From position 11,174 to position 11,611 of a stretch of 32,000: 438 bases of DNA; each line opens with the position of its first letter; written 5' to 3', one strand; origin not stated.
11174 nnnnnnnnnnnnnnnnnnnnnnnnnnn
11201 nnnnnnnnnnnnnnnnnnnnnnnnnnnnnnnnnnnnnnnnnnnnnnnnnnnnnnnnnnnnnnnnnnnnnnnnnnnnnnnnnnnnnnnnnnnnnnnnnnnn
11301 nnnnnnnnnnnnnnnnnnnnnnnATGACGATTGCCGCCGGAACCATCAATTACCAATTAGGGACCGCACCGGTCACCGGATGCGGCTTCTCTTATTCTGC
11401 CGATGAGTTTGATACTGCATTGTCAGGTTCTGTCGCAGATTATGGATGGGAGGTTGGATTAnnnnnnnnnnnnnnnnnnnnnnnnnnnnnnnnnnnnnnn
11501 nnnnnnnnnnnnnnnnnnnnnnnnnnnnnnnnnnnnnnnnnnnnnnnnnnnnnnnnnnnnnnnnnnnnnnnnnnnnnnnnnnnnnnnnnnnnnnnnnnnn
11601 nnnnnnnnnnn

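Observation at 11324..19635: Candidate composite system: two RloC-like ATPases, a Schlafen-like protein and a motor-less double nuclease in one translationally coupled string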

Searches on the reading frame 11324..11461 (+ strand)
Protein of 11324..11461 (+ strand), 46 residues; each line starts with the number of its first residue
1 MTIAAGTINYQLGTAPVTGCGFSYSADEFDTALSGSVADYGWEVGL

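Call 4: search_protein_families(library=pfam, proteins=[window:11324-11461:+], max_evalue=0.01)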
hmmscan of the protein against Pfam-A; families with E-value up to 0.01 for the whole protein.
window:11324-11461:+ (46 aa): 0 families

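Call 5: search_protein_families(library=padloc, proteins=[window:11324-11461:+], max_evalue=0.01)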
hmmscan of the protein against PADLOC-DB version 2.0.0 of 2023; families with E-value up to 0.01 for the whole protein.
window:11324-11461:+ (46 aa): 1 family
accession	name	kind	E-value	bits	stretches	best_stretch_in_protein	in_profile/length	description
PDLC04529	PDC-M23A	-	9e-05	19.6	1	1-39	1-39/265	-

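Call 6: search_protein_families(library=ncbifam, proteins=[window:11324-11461:+], max_evalue=0.01)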
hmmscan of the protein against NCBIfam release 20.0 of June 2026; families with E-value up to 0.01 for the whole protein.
window:11324-11461:+ (46 aa): 0 families
